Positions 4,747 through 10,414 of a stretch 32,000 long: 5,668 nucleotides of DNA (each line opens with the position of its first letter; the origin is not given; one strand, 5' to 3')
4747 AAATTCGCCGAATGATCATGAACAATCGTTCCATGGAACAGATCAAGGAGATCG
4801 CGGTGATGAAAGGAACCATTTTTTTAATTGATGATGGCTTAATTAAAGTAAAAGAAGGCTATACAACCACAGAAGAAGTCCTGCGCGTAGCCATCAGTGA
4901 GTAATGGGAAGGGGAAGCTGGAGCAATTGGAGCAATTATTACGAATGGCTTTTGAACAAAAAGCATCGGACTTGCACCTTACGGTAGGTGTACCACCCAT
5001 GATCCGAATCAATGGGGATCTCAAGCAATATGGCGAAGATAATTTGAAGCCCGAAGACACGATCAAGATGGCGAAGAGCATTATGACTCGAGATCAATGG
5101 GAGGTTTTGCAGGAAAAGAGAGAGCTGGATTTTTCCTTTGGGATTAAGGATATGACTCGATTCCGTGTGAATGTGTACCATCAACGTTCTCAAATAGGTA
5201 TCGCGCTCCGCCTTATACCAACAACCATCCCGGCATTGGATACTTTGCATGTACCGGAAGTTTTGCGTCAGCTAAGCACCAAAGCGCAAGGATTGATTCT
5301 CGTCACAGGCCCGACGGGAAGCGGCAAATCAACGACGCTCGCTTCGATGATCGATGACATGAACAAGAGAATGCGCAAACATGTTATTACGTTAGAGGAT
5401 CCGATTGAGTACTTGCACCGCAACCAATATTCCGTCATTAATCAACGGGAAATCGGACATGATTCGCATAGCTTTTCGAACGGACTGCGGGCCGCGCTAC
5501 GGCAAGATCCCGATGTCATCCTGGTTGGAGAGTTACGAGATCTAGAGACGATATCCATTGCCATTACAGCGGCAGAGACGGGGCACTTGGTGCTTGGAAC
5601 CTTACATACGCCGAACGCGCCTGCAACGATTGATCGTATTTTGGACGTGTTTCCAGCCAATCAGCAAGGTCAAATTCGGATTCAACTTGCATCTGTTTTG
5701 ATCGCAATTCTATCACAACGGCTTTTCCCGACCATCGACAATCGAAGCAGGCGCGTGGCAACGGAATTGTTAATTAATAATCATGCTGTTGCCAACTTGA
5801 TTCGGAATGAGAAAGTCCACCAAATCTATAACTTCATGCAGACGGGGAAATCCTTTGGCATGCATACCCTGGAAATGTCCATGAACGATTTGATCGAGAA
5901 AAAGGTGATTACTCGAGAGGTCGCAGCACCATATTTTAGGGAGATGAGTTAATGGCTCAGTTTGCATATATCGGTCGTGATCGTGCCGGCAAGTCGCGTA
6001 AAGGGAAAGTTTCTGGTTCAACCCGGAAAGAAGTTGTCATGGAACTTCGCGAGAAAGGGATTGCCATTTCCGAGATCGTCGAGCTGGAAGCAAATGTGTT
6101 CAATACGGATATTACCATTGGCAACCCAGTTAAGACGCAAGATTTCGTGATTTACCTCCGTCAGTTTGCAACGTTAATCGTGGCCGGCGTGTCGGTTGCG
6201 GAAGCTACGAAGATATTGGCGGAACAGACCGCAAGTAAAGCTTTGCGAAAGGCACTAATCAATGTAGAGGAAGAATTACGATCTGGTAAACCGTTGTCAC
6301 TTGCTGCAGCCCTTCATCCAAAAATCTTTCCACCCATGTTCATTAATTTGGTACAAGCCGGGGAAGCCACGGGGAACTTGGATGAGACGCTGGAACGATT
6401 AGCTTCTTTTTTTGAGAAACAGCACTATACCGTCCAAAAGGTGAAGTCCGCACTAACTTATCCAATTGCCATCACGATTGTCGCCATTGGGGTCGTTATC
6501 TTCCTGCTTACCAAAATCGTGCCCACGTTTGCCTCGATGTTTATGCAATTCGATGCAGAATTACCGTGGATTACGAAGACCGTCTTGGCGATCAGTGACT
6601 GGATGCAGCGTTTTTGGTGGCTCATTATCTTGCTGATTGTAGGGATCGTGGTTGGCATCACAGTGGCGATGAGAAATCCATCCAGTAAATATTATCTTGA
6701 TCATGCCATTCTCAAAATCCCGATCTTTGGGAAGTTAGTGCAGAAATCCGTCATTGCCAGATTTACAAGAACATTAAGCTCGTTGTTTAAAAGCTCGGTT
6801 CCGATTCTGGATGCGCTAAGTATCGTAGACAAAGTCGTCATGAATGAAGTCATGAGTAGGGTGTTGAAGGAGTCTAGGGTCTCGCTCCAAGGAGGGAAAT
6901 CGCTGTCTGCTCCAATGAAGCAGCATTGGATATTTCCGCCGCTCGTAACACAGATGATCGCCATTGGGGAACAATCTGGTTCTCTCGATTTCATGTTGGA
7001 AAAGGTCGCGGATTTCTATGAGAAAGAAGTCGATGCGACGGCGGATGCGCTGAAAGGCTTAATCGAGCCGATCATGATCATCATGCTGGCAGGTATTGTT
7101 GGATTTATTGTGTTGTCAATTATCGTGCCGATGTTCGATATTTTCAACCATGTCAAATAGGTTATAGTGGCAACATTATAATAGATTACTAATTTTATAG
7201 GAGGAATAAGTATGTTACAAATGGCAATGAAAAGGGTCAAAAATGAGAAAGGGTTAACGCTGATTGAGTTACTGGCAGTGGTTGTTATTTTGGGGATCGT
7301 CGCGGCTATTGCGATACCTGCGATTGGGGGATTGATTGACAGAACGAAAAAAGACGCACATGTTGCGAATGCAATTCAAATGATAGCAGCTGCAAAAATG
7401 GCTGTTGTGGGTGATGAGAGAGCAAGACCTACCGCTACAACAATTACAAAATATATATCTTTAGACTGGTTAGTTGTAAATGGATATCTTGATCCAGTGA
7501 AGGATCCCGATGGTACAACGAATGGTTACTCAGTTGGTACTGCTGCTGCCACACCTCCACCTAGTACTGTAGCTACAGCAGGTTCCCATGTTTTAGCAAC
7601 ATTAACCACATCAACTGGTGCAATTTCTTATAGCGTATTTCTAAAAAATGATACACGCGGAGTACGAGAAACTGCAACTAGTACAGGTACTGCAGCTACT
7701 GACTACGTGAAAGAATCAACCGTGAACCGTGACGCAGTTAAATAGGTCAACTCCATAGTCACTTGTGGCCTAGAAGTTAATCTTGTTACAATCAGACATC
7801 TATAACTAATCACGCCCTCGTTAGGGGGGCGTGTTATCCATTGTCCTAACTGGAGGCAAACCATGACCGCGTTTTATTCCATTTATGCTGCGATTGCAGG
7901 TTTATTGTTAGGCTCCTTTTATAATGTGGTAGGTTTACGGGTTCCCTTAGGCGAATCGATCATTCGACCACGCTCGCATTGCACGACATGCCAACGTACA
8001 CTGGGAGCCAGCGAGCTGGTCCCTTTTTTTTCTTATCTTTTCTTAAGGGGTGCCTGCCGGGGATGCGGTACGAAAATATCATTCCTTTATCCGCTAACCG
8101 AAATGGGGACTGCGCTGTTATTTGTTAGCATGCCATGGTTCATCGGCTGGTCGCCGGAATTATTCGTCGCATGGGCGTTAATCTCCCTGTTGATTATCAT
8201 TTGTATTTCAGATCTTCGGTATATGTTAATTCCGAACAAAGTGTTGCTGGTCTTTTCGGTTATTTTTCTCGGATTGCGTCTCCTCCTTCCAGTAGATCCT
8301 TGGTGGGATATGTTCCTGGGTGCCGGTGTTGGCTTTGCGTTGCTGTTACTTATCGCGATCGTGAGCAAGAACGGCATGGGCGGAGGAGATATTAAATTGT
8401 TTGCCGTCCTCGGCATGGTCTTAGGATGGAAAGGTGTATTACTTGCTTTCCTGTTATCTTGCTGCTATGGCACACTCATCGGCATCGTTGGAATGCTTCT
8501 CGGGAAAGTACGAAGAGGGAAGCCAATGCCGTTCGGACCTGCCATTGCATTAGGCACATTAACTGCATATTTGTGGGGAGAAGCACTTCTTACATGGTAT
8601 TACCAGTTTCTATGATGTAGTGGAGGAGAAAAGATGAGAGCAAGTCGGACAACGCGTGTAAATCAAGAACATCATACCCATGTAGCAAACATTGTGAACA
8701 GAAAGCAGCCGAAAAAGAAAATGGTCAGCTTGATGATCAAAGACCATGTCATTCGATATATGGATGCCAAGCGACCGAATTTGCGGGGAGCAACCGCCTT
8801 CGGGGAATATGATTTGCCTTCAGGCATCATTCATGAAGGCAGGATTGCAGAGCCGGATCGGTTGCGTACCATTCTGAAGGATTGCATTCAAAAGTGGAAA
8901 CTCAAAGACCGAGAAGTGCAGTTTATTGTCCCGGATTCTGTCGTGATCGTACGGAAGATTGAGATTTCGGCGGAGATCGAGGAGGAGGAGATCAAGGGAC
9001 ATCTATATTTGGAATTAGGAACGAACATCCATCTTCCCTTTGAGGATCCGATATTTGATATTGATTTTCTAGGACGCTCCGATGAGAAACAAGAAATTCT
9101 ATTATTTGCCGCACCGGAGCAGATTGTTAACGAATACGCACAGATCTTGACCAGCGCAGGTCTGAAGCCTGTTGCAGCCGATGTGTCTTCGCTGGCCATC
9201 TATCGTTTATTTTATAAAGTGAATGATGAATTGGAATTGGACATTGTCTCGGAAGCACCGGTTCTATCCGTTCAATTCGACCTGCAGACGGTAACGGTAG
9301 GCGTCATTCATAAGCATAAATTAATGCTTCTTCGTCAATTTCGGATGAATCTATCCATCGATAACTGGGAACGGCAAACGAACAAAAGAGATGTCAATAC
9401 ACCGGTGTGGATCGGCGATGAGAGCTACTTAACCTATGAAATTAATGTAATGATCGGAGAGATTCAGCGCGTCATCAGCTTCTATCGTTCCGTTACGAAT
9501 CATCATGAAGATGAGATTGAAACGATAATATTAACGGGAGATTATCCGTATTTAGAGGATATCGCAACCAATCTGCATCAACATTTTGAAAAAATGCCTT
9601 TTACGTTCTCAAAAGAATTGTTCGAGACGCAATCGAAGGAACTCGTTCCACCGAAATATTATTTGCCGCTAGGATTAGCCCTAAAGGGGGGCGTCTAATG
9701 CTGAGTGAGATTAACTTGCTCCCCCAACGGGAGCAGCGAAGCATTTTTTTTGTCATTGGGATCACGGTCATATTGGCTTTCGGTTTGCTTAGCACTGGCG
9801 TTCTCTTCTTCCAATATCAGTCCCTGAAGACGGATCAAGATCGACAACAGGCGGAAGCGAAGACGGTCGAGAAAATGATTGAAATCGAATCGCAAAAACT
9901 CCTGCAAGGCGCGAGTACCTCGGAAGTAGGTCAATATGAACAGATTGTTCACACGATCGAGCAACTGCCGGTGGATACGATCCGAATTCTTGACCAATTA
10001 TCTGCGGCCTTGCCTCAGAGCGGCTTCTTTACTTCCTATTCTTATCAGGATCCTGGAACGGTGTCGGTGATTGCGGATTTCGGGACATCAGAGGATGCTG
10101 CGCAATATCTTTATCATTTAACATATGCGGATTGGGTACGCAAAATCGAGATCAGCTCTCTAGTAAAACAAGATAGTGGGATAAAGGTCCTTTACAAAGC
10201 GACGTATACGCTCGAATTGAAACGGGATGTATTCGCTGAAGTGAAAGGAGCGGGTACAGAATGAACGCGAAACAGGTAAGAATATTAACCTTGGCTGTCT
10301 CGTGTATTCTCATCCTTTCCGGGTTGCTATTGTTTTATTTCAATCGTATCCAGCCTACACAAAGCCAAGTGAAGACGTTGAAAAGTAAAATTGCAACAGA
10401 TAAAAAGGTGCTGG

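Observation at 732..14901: A gerE-type sporulation regulator gene is split into two in-frame, co-oriented pieces 14 kb apart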

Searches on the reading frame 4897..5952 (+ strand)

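Call 7: search_protein_families(library=pfam, proteins=[window:4897-5952:+], max_evalue=0.01)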
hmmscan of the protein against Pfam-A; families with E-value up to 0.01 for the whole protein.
window:4897-5952:+ (351 aa): 19 families
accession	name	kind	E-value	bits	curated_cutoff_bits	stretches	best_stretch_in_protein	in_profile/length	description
PF00437.27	T2SSE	-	7.7e-50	170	24.9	1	11-314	12-309/370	Type II/IV secretion system protein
PF25199.1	nSTAND_NTPase5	-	4.3e-05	23.8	34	1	122-174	32-84/145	Novel STAND NTPase 5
PF01935.23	DUF87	-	9.2e-05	23.1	23.2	1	135-323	27-177/220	Helicase HerA, central domain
PF13191.12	AAA_16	-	0.0001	23.3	32.6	1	122-176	15-64/167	AAA ATPase domain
PF13401.12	AAA_22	-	0.00011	22.9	27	1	130-167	4-40/130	AAA domain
PF12775.13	AAA_7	-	0.00018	21.6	25.8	1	110-164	13-67/181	P-loop containing dynein motor region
PF13555.12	AAA_29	-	0.0006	20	27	1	126-148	17-39/61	P-loop containing region of AAA domain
PF16796.11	Microtub_bd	-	0.0025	18.2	27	0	133-166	93-126/155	Microtubule binding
PF04851.21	ResIII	-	0.0029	18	22.5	1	123-177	16-70/164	Type III restriction enzyme, res subunit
PF01580.24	FtsK_SpoIIIE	-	0.0031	17.4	24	0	127-152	36-60/221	FtsK/SpoIIIE family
PF13173.12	AAA_14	-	0.0039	17.6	27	1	133-181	4-54/129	AAA domain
PF24883.2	NPHP3_N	-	0.0042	17.7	24.8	1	124-161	14-52/164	Nephrocystin 3, N-terminal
PF03266.21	NTPase_1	-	0.0045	17.3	23.9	0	134-157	2-25/168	NTPase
PF00910.28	RNA_helicase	-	0.0046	17.9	21.5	0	134-160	1-27/105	RNA helicase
PF06414.18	Zeta_toxin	-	0.0049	16.8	22.3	1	130-182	15-66/199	Zeta toxin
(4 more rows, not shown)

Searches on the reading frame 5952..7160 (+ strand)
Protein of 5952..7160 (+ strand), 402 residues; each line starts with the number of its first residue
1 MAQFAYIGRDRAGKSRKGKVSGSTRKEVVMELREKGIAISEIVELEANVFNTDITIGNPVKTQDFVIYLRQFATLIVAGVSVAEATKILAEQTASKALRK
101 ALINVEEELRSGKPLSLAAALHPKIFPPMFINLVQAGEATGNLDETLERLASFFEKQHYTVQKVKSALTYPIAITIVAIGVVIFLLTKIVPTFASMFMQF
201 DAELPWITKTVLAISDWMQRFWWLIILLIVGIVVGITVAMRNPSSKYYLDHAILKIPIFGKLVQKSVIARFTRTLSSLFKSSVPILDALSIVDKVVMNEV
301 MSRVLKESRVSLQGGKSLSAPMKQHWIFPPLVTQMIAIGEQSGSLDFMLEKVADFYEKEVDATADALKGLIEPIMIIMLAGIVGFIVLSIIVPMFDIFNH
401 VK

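Call 7: search_protein_families(library=pfam, proteins=[window:5952-7160:+], max_evalue=0.01)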
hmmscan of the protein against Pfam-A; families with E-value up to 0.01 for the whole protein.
window:5952-7160:+ (402 aa): 2 families
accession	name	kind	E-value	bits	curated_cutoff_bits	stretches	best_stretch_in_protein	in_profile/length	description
PF00482.28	T2SSF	-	1.1e-62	210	25.2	2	68-191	1-125/125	Type II secretion system (T2SS), protein F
PF13980.11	UPF0370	-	0.00045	20.7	28.1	1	216-251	2-37/61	Uncharacterised protein family (UPF0370)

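Call 25: find_encoding_contigs(protein=window:5952-7160:+, flank=10000, max_places=4)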
Protein window:5952-7160:+ (402 aa): no gene with exactly this product is on record in the collection.

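Call 31: find_homologous_proteins(query=window:5952-7160:+, max_evalue=1e-30)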
Query window:5952-7160:+ (402 aa): 5081 proteins with E <= 1e-30 among 8000 candidates; the best 120 are listed.
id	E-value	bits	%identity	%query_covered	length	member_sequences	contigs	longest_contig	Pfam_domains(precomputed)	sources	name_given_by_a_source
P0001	4.8e-252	854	100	100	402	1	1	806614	PF00482.29,PF28597.1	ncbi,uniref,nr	ncbi:type II secretion system protein F [Paenibacillus selenitireducens]|uniref:Type II secretion sy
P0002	9.2e-221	751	85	100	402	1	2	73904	PF00482.29,PF28597.1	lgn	-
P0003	3.8e-220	749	85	100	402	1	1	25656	PF00482.29,PF28597.1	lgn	-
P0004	5.3e-220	748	85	100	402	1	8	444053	PF00482.29,PF28597.1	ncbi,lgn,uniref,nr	ncbi:type II secretion system F family protein [Paenibacillus aquistagni]|uniref:type II secretion s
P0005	7.4e-220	748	85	100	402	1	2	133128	PF00482.29,PF28597.1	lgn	-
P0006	5.6e-218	741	84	100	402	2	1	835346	PF00482.29,PF28597.1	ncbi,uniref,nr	ncbi:type II secretion system F family protein [Paenibacillus sp. 1001270B_150601_E10]|uniref:type I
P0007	3.6e-213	726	83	100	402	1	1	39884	PF00482.29,PF28597.1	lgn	-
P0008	4.0e-213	726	83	100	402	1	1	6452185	PF00482.29,PF28597.1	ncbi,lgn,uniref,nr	ncbi:type IV pilus assembly protein PilC [Paenibacillus uliginis N3/975]|uniref:Type IV pilus assemb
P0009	6.9e-213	725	83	100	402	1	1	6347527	PF00482.29,PF28597.1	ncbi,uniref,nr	ncbi:type II secretion system F family protein [Paenibacillus sp. N3/727]|uniref:type II secretion s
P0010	1.1e-212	724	83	100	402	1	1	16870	PF00482.29,PF28597.1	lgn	-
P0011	3.9e-212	722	83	100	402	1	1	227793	PF00482.29,PF28597.1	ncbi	ncbi:MAG: type II secretion system F family protein [Bacillota bacterium]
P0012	3.2e-210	716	82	100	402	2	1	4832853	PF00482.29,PF28597.1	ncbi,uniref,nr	ncbi:type II secretion system F family protein [Paenibacillus faecalis]|uniref:type II secretion sys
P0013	6.1e-206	702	81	100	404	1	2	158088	PF00482.29,PF28597.1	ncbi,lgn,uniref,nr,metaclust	ncbi:type II secretion system F family protein [Paenibacillus pini]|uniref:Type IV fimbrial assembly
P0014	9.3e-203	691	79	100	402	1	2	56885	PF00482.29,PF28597.1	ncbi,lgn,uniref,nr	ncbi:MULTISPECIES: type II secretion system F family protein [unclassified Paenibacillus]|uniref:typ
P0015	7.4e-197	672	77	100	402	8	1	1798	PF00482.29,PF28597.1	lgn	-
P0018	2.6e-191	654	74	100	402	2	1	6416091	PF00482.29,PF28597.1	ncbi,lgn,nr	ncbi:type II secretion system protein F [Bacillus sp. FJAT-18019]|nr:type II secretion system protei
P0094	1.1e-156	540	61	100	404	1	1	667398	PF00482.29,PF28597.1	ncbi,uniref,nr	ncbi:type II secretion system F family protein [Paenibacillus montanisoli]|uniref:Type II secretion 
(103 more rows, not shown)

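Call 32: find_encoding_contigs(protein=P0001, flank=10000, max_places=3)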
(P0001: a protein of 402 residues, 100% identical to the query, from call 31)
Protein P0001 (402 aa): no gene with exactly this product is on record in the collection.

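Call 33: find_encoding_contigs(protein=P0004, flank=10000, max_places=3)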
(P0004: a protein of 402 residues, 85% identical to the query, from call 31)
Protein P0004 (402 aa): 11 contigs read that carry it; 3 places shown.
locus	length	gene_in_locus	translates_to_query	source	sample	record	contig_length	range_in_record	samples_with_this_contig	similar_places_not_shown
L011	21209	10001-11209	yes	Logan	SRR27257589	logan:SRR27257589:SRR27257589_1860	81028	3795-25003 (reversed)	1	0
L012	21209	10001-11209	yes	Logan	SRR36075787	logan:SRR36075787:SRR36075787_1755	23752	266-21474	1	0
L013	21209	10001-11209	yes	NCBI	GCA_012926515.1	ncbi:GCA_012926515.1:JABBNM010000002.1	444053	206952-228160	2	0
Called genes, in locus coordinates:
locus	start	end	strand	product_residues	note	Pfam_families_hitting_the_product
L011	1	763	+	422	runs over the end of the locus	PF01408:GFO_IDH_MocA, PF02894:GFO_IDH_MocA_C, PF22725:GFO_IDH_MocA_C3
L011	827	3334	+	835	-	PF27016:TCAF_N (faint), PF17291:M60-like_N, PF13402:Peptidase_M60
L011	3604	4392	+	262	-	PF09580:Spore_YhcN_YlaJ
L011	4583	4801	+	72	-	PF00196:GerE, PF08281:Sigma70_r4_2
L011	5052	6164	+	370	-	-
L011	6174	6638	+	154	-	PF07963:N_methyl (weak), PF02839:CBM_5_12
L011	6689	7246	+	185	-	-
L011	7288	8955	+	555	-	PF05157:MshEN, PF20720:nSTAND3 (faint), PF00437:T2SSE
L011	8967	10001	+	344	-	PF00437:T2SSE, PF13191:AAA_16 (faint)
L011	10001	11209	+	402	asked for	PF28597:T2SSF_N, PF00482:T2SSF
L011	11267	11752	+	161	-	PF07963:N_methyl (weak)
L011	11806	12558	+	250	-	PF06750:A24_N_bact, PF01478:Peptidase_A24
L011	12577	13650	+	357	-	PF11104:PilM_2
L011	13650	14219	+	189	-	-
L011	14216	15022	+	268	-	-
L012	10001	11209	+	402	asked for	PF28597:T2SSF_N, PF00482:T2SSF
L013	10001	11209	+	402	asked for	PF28597:T2SSF_N, PF00482:T2SSF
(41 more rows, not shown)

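Call 38: find_encoding_contigs(protein=P0008, flank=10000, max_places=1)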
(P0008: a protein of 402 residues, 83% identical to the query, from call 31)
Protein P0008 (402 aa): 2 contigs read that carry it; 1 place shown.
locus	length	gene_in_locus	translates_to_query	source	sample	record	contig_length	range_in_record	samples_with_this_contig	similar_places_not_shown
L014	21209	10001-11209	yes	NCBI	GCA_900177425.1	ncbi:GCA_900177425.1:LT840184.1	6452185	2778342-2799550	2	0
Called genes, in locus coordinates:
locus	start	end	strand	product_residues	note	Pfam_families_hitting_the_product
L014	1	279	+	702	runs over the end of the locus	PF00144:Beta-lactamase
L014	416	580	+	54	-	-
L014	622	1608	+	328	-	PF13349:DUF4097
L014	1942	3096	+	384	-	PF01594:AI-2E_transport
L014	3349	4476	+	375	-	PF00890:FAD_binding_2 (weak), PF01266:DAO, PF07992:Pyr_redox_2 (faint), PF13450:NAD_binding_8 (weak)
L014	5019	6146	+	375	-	PF14341:PilX_N (weak), PF23981:DUF7305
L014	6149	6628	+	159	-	PF07963:N_methyl, PF02839:CBM_5_12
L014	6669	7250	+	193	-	PF07963:N_methyl (weak)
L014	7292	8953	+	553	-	PF05157:MshEN, PF20720:nSTAND3 (faint), PF00437:T2SSE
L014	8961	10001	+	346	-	PF00437:T2SSE, PF13191:AAA_16 (weak)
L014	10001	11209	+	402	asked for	PF28597:T2SSF_N, PF00482:T2SSF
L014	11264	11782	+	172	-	PF07963:N_methyl (weak)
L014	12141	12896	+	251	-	PF06750:A24_N_bact, PF01478:Peptidase_A24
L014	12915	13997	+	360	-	PF11104:PilM_2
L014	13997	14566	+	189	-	PF05137:PilN (weak)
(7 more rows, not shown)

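Call 39: find_encoding_contigs(protein=P0018, flank=10000, max_places=1)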
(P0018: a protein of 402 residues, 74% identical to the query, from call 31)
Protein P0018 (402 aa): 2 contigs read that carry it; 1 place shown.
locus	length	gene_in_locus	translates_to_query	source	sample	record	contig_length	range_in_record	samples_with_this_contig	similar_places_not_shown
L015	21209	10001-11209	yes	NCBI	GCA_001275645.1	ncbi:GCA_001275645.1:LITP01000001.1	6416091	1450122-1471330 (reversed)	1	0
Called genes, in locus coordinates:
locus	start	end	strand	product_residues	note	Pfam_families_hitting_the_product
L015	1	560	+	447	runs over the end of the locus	PF01547:SBP_bac_1, PF13416:SBP_bac_8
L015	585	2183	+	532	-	PF00072:Response_reg, PF17853:GGDEF_2 (weak), PF00165:HTH_AraC, PF12833:HTH_18, PF00165:HTH_AraC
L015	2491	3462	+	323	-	PF00903:Glyoxalase, PF13669:Glyoxalase_4 (faint), PF00903:Glyoxalase (weak)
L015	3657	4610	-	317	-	PF08220:HTH_DeoR (faint), PF08279:HTH_11, PF13280:WYL, PF25583:WCX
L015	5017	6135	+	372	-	PF23981:DUF7305 (weak)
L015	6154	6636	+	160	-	PF07963:N_methyl, PF02839:CBM_5_12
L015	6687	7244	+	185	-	PF07963:N_methyl (weak)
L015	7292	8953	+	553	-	PF05157:MshEN, PF00437:T2SSE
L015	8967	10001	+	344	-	PF00437:T2SSE, PF25199:nSTAND_NTPase5 (weak)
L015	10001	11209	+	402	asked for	PF28597:T2SSF_N, PF00482:T2SSF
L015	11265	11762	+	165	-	PF07963:N_methyl (weak)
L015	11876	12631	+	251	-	PF06750:A24_N_bact, PF01478:Peptidase_A24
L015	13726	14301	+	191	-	-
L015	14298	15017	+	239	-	-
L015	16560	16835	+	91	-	-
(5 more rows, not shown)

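Call 40: find_encoding_contigs(protein=P0094, flank=10000, max_places=1)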
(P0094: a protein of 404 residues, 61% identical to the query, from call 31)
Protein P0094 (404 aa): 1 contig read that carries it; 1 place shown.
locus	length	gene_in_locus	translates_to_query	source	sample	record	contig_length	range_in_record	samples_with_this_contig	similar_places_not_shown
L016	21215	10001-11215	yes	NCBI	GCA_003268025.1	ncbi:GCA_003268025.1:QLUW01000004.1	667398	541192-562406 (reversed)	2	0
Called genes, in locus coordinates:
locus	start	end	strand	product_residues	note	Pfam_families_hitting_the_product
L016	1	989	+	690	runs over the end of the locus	PF01074:Glyco_hydro_38N (weak), PF16477:DUF5054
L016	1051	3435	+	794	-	-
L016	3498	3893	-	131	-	PF22677:Ble-like_N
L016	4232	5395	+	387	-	PF23981:DUF7305 (weak)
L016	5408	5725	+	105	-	PF07963:N_methyl (weak)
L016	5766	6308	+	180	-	PF07963:N_methyl (weak)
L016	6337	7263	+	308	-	PF04294:VanW (weak)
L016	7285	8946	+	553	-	PF05157:MshEN, PF00437:T2SSE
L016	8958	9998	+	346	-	PF00437:T2SSE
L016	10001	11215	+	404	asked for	PF28597:T2SSF_N, PF00482:T2SSF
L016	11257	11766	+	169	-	PF07963:N_methyl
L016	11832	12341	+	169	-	PF07963:N_methyl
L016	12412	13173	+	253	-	PF06750:A24_N_bact, PF01478:Peptidase_A24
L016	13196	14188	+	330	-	PF11104:PilM_2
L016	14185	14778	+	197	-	-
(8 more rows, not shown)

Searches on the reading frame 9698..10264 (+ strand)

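Call 7: search_protein_families(library=pfam, proteins=[window:9698-10264:+], max_evalue=0.01)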
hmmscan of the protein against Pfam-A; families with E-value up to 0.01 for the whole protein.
window:9698-10264:+ (188 aa): 1 family
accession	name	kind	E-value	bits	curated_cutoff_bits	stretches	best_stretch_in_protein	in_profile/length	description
PF05137.18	PilN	-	0.00031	21.2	22.8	1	96-163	1-68/78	Fimbrial assembly protein (PilN)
